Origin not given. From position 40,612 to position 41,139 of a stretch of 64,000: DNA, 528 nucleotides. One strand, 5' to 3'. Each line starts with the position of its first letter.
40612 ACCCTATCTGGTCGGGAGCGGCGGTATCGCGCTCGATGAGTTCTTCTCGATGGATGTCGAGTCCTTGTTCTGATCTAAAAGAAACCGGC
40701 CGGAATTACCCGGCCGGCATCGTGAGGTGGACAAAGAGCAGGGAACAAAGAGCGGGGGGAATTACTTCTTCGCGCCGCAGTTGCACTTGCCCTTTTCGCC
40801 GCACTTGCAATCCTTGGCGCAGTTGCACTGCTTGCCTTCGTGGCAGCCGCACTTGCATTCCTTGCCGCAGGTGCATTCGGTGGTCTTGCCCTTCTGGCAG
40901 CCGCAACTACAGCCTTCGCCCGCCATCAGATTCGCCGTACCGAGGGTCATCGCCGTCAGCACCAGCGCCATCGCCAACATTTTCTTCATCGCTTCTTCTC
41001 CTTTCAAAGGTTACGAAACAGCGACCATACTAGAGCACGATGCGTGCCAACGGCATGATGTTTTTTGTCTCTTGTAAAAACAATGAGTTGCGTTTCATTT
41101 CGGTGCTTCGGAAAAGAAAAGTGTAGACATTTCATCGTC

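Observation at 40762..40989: Secreted bacterial metallothionein-like peptide: 14 Cys in about 52 residues, no aromatics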

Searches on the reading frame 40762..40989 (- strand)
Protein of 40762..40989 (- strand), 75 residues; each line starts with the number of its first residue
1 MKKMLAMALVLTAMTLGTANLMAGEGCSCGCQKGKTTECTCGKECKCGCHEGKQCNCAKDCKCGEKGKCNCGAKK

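Call 3: search_protein_families(library=pfam, proteins=[window:40762-40989:-], max_evalue=1)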
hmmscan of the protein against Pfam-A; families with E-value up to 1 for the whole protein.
window:40762-40989:- (75 aa): 0 families

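Call 4: search_protein_families(library=ncbifam, proteins=[window:40762-40989:-], max_evalue=1)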
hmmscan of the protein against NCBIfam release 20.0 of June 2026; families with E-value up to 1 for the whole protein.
window:40762-40989:- (75 aa): 0 families

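Call 7: find_homologous_proteins(query=window:40765-40989:-, max_evalue=0.01)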
Query seq(75 aa) (75 aa): 5 proteins with E <= 0.01 among 5 candidates.
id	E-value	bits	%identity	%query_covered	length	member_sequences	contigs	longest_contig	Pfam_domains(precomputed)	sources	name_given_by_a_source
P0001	3.9e-39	150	100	100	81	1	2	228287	-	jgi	-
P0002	1.1e-33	132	91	100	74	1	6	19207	-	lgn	-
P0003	3.7e-17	80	77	76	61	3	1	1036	-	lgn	-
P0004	1.1e-15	75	75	76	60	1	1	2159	-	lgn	-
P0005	4.1e-14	70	74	76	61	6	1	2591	-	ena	-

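Call 10: find_encoding_contigs(protein=P0002, flank=8000, max_places=6)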
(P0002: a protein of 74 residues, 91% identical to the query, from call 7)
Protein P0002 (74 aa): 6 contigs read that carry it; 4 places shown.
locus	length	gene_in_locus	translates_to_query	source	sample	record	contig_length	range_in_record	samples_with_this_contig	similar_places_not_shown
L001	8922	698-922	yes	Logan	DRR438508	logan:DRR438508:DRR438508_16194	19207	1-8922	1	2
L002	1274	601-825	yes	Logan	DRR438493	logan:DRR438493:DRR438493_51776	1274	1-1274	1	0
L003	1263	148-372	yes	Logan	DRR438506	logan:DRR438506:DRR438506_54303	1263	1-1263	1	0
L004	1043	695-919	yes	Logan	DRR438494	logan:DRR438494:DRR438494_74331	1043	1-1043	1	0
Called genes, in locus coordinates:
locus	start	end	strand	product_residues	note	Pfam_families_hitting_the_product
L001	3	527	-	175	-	?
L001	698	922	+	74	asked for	-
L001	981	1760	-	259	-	PF03819:MazG, PF01503:PRA-PH (weak), PF03819:MazG (weak)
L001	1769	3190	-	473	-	PF13522:GATase_6, PF13537:GATase_7, PF00156:Pribosyltran (weak)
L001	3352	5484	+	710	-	PF00200:Disintegrin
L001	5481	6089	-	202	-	PF01712:dNK, PF02223:Thymidylate_kin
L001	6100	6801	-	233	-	PF12248:Methyltransf_FA (weak)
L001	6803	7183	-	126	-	PF01042:Ribonuc_L-PSP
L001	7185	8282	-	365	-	PF04551:GcpE, PF26540:GcpE_C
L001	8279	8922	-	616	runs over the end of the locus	PF13292:DXP_synthase_N, PF02779:Transket_pyr, PF02780:Transketolase_C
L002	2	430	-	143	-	?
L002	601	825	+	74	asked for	-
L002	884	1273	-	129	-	?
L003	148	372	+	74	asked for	-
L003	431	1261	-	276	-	?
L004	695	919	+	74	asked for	-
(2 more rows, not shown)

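Call 11: find_encoding_contigs(protein=P0005, flank=8000, max_places=4)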
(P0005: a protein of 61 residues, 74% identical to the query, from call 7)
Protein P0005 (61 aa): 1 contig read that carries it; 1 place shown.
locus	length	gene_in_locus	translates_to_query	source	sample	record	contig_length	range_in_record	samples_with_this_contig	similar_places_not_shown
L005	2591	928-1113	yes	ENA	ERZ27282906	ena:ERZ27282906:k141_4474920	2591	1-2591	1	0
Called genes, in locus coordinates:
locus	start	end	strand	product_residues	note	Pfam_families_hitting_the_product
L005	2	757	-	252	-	?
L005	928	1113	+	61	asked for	-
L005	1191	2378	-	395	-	PF13173:AAA_14, PF13635:DUF4143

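Call 12: find_encoding_contigs(protein=P0004, flank=8000, max_places=4)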
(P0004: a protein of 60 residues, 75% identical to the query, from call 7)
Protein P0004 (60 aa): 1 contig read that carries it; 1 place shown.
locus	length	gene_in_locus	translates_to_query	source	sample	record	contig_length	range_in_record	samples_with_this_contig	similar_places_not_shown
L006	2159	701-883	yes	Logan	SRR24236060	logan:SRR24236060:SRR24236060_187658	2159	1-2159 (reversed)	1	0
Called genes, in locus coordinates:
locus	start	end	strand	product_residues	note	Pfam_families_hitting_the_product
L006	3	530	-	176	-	?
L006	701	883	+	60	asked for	-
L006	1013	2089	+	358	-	PF13310:Virulence_RhuM, PF02661:Fic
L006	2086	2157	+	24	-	?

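Call 23: find_related_loci(query=A2, collection=genome_contigs, flank=6000)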
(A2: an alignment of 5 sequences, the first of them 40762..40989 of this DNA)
Query A2 (75 aa) in genome_contigs; peptide patterns used: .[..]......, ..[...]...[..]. (x = any residue, [..] = any of these).
121 stretches matched a pattern; 10 encode a relative of the query (tblastn E <= 1e-3); 10 distinct loci.
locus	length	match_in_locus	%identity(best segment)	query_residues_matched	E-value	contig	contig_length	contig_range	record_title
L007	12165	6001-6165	77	1-57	9e-22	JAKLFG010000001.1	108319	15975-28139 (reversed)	MAG: bacterium isolate RA.bin151 RA.bin151_1, whole genome shotgun sequence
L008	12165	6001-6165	75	1-57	1e-21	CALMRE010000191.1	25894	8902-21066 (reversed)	MAG TPA_asm: uncultured bacterium isolate SRR8868559_bin.180_CONCOCT_v1.1_MAG genome assembly, contig: ERZ1645192.828, w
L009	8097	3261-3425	72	1-57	1e-20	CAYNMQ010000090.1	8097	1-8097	MAG TPA_asm: uncultured Spirochaetales bacterium isolate SRP167436_co1_156 genome assembly, contig: NODE_14982_length_80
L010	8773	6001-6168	67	1-57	1e-18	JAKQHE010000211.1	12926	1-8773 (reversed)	MAG: bacterium isolate USDE_metabat.136 k141_355252, whole genome shotgun sequence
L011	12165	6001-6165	61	1-57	6e-14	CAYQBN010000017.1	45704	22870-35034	MAG TPA_asm: uncultured Spirochaetales bacterium isolate binchicken_co135_5 genome assembly, contig: NODE_1681_length_45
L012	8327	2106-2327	43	1-64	5e-12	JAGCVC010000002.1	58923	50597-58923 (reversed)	MAG: Alphaproteobacteria bacterium isolate RGIG10150 Yak_Rumen-4__c102473, whole genome shotgun sequence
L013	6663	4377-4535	47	37-74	6e-7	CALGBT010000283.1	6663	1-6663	MAG TPA_asm: uncultured proteobacterium isolate ERR2206791_bin.31_CONCOCT_v1.1_MAG genome assembly, contig: ERZ890953.34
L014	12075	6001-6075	58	27-66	2e-6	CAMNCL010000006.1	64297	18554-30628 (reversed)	MAG: uncultured Bacillales bacterium isolate SRR1222429_bin.142_metaWRAP_v1.3_MAG genome assembly, contig: NODE.552_leng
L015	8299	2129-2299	39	1-54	2e-5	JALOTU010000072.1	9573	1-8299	MAG: Verrucomicrobia bacterium isolate Prado241 scaffold_16005, whole genome shotgun sequence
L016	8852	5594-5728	43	26-74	5e-5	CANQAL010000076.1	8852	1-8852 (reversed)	MAG: Candidatus Gastranaerophilales bacterium isolate Lapin-004__bin44 genome assembly, contig: Lapin-004__NODE_10857_le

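Call 25: search_protein_representatives(alignment_id=A2)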
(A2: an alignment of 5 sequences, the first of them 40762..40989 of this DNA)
Query: 5 sequences, 61 profile positions. Proteins with E-value up to 0.001 (for the whole library): 19; up to 1e-10: 2; up to 1e-30: 1. The best 19 are listed.
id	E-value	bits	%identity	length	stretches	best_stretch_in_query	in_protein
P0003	2.7e-31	123.5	-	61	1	1-61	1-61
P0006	1.1e-21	92.7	-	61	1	1-61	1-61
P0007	7.9e-09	51.6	-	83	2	1-55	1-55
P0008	2.8e-07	46.6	-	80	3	9-56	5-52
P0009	4.5e-07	46.0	-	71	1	1-56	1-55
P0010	1.8e-06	44.0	-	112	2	1-55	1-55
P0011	2.0e-06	43.9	-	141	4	1-56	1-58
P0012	8.7e-06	41.8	-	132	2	1-55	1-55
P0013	1.5e-05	41.1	-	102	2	24-56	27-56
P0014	1.8e-05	40.8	-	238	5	33-56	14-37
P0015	6.3e-05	39.1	-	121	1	1-54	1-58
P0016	9.1e-05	38.6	-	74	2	1-56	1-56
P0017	1.5e-04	37.8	-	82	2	4-57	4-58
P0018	1.6e-04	37.8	-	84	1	3-58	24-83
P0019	1.8e-04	37.6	-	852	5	8-31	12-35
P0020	4.1e-04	36.5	-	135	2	1-59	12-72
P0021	4.1e-04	36.5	-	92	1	1-60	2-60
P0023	9.7e-04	35.3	-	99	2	1-59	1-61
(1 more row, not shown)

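Call 27: search_protein_families(library=pfam, proteins=[P0015, P0007, P0011, P0013, P0014, P0020, P0021, P0023, P0010, P0006], max_evalue=1)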
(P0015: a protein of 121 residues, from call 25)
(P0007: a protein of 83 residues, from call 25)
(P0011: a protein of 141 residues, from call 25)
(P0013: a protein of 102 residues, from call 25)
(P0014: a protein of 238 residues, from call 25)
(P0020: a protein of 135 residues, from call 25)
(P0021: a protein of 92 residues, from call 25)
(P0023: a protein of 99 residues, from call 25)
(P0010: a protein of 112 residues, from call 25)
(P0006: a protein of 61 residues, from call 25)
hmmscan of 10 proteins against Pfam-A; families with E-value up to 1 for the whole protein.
P0015 (121 aa): 3 families
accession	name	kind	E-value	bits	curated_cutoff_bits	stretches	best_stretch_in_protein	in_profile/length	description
PF19335.5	HMBD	-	8.5e-12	45.3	23.6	1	90-117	1-28/28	Heavy metal binding domain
PF01396.24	Zn_ribbon_Top1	-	0.0031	17.7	32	1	105-121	2-18/39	Topoisomerase DNA binding C4 zinc finger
PF14169.11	YdjO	-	0.045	13.9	27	1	93-119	28-54/59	Cold-inducible protein YdjO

P0007 (83 aa): 0 families

P0011 (141 aa): 1 family
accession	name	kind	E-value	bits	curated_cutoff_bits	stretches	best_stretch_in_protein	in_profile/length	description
PF02067.21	Metallothio_5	-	0.57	10.8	25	1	32-57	14-39/41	Metallothionein family 5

P0013 (102 aa): 1 family
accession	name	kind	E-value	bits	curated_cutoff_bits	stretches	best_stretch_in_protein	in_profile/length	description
PF16897.10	MMR_HSR1_Xtn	-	0.09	13.2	35.2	1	48-91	25-64/106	C-terminal region of MMR_HSR1 domain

P0014 (238 aa): 6 families
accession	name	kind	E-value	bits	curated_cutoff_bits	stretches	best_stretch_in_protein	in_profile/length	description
PF01025.24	GrpE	-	0.00013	22.1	25.8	1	148-237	4-88/165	GrpE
PF01442.23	Apolipoprotein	-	0.00075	19.7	90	1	156-216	12-71/190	Apolipoprotein A1/A4/E domain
PF05261.17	Tra_M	-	0.0074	16.7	27.7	1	125-192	55-119/124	TraM protein, DNA-binding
PF02067.21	Metallothio_5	-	0.042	14.4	25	2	11-37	14-40/41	Metallothionein family 5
PF21219.3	USH1C_N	-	0.059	13.8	27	1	177-230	2-51/74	Harmonin, N-terminal domain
PF18504.6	Csm1_N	-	0.92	10.3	26.3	1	138-182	24-67/70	Csm1 N-terminal domain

P0020 (135 aa): 0 families

P0021 (92 aa): 0 families

P0023 (99 aa): 1 family
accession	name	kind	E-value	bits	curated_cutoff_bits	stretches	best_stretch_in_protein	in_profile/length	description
PF02068.22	Metallothio_PEC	-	0.0013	19.4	31.8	1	27-83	23-74/75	Plant PEC family metallothionein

P0010 (112 aa): 1 family
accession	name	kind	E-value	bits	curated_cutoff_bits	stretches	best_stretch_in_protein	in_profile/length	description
PF02736.25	Myosin_N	-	0.3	11.4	27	0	58-74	27-43/45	Myosin N-terminal SH3-like domain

P0006 (61 aa): 0 families

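Call 29: find_encoding_contigs(protein=P0015, flank=8000, max_places=5)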
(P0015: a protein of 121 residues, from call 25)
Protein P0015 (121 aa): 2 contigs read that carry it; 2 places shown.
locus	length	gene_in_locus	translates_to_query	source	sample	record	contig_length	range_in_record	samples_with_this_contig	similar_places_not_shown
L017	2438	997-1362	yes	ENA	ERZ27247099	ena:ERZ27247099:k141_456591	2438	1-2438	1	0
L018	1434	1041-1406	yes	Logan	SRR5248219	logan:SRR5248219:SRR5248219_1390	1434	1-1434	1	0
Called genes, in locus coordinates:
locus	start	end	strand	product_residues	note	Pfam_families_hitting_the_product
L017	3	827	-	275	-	?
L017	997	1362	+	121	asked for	PF19335:HMBD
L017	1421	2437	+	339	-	?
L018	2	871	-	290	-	?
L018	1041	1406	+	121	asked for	PF19335:HMBD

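Call 30: find_encoding_contigs(protein=P0007, flank=6000, max_places=4)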
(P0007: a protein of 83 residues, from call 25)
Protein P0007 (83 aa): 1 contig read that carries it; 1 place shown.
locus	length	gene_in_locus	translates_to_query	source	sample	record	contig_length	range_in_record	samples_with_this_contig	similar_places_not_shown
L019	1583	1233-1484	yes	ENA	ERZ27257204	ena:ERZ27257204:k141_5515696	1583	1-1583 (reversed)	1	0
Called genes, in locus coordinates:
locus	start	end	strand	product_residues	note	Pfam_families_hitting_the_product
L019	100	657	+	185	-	PF12682:Flavodoxin_4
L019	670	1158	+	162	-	-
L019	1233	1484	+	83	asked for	-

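Call 31: find_encoding_contigs(protein=P0021, flank=6000, max_places=4)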
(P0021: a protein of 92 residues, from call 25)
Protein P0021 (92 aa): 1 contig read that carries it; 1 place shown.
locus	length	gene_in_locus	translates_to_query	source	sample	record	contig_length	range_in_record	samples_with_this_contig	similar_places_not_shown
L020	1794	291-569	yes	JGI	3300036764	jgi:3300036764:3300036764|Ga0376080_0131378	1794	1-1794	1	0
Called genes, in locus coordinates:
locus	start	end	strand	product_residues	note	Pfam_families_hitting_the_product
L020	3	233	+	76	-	?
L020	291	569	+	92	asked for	-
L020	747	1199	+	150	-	PF27746:Small_heat_shock_put (weak), PF00011:HSP20, PF17886:ArsA_HSP20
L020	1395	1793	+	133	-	?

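Call 33: search_protein_families(library=pfam, proteins=[L017:1421-2437:+], max_evalue=0.01)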
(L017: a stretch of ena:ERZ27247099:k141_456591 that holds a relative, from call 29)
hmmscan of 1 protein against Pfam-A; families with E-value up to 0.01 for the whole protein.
L017:1421-2437:+ (339 aa): 1 family
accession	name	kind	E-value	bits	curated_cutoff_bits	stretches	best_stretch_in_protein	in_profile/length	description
PF02321.23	OEP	-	6.2e-14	52.7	22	1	222-337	1-128/187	Outer membrane efflux protein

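Call 52: search_protein_families(library=pfam, proteins=[L013:1027-2013:-, L013:2010-2408:-, L013:4636-5184:+, L016:5793-6848:+, L016:1047-1739:-, L016:1821-4820:-, L012:957-2075:+, L012:2361-3287:+, L012:558-902:+], max_evalue=0.001)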
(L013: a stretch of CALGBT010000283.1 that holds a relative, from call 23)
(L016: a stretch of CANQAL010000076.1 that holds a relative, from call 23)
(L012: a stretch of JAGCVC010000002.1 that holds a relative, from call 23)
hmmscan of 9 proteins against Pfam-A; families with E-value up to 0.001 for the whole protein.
L013:1027-2013:- (328 aa): 2 families
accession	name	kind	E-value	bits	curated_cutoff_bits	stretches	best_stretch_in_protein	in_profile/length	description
PF01435.24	Peptidase_M48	-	3e-05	24.4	20.3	0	152-207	30-87/186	Peptidase family M48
PF05569.17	Peptidase_M56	-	0.0004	20.1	31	1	164-210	172-218/296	BlaR1 peptidase M56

L013:2010-2408:- (132 aa): 1 family
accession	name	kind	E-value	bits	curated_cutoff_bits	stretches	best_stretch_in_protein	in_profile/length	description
PF03965.22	Penicillinase_R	-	2.5e-23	83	22.6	1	15-125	2-114/115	Penicillinase repressor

L013:4636-5184:+ (182 aa): 6 families
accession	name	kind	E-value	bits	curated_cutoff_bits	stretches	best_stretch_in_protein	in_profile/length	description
PF08281.18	Sigma70_r4_2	-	3.7e-18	65.4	25.7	1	123-174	3-54/54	Sigma-70, region 4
PF04542.20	Sigma70_r2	-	4.6e-18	65.2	24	1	29-95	1-69/71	Sigma-70 region 2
PF04545.22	Sigma70_r4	-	7.9e-15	54.5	24.1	1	127-175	1-49/50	Sigma-70, region 4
PF07638.17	Sigma70_ECF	-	1.7e-06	28.5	21.1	1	128-178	133-183/185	ECF sigma factor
PF13384.12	HTH_23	-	2.8e-05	24.2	24.6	1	133-169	4-40/50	Homeodomain-like domain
PF04297.20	UPF0122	-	8.5e-05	23.2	22.7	1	131-174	18-61/101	Putative helix-turn-helix protein, YlxM / p13 like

L016:5793-6848:+ (351 aa): 2 families
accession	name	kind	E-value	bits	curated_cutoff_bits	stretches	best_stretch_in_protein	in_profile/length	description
PF04055.27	Radical_SAM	-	5.1e-23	82.5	29.5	1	105-261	5-166/166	Radical SAM superfamily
PF13353.11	Fer4_12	-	0.0006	20.6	22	0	105-188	13-95/137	4Fe-4S single cluster domain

L016:1047-1739:- (230 aa): 0 families

L016:1821-4820:- (999 aa): 6 families
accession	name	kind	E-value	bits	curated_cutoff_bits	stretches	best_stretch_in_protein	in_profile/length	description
PF00176.29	SNF2-rel_dom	-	6.7e-67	226.1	24.9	1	540-813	1-289/290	SNF2-related domain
PF00271.37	Helicase_C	-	2.1e-22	79.9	23.5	1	834-941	4-110/110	Helicase conserved C-terminal domain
PF12419.13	DUF3670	-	2.5e-17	63.3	27.6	1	360-498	5-135/136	SNF2 Helicase protein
PF04851.21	ResIII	-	2.4e-10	41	22.5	1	537-688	4-163/164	Type III restriction enzyme, res subunit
PF00270.35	DEAD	-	2.5e-06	27.8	26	1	560-688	19-161/167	DEAD/DEAH box helicase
PF18766.7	SWI2_SNF2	-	0.00021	21.4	26.7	1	564-700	27-168/221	SWI2/SNF2 ATPase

L012:957-2075:+ (372 aa): 1 family
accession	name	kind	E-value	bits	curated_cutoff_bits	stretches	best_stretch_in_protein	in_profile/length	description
PF13458.12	Peripla_BP_6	-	2.7e-14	54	31.7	1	76-279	44-247/343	Periplasmic binding protein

L012:2361-3287:+ (308 aa): 2 families
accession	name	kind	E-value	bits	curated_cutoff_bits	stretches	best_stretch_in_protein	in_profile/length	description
PF01636.29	APH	-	1.4e-15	58.2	23.2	1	35-233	14-210/239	Phosphotransferase enzyme family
PF01633.27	Choline_kinase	-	3e-05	23.9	29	1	112-225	82-196/300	Choline/ethanolamine kinase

L012:558-902:+ (114 aa): 1 family
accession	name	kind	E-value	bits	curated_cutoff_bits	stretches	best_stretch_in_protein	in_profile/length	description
PF01187.23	MIF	-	4.7e-15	56.3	22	1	17-107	15-104/114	Macrophage migration inhibitory factor (MIF)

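Call 69: predict_structure(alignment_id=A2)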
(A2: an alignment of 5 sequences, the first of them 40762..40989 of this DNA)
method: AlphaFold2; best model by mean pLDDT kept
length: 75 residues; sequences in the alignment: 5
mean_pLDDT: 54.1   pTM: 0.34
mean pLDDT of the five models: 54.1, 51.3, 49.6, 47.8, 47.2
residues with pLDDT >= 90: 0; 70-90: 1; 50-70: 45; < 50: 29
segments of 3 or more residues with pLDDT < 50: 1-26, 73-75
pLDDT, mean of each block of 10 residues (from residue 1): 43 42 49 61 65 63 58 47
secondary structure, 60 per line:
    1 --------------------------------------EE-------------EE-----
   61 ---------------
elements in order:
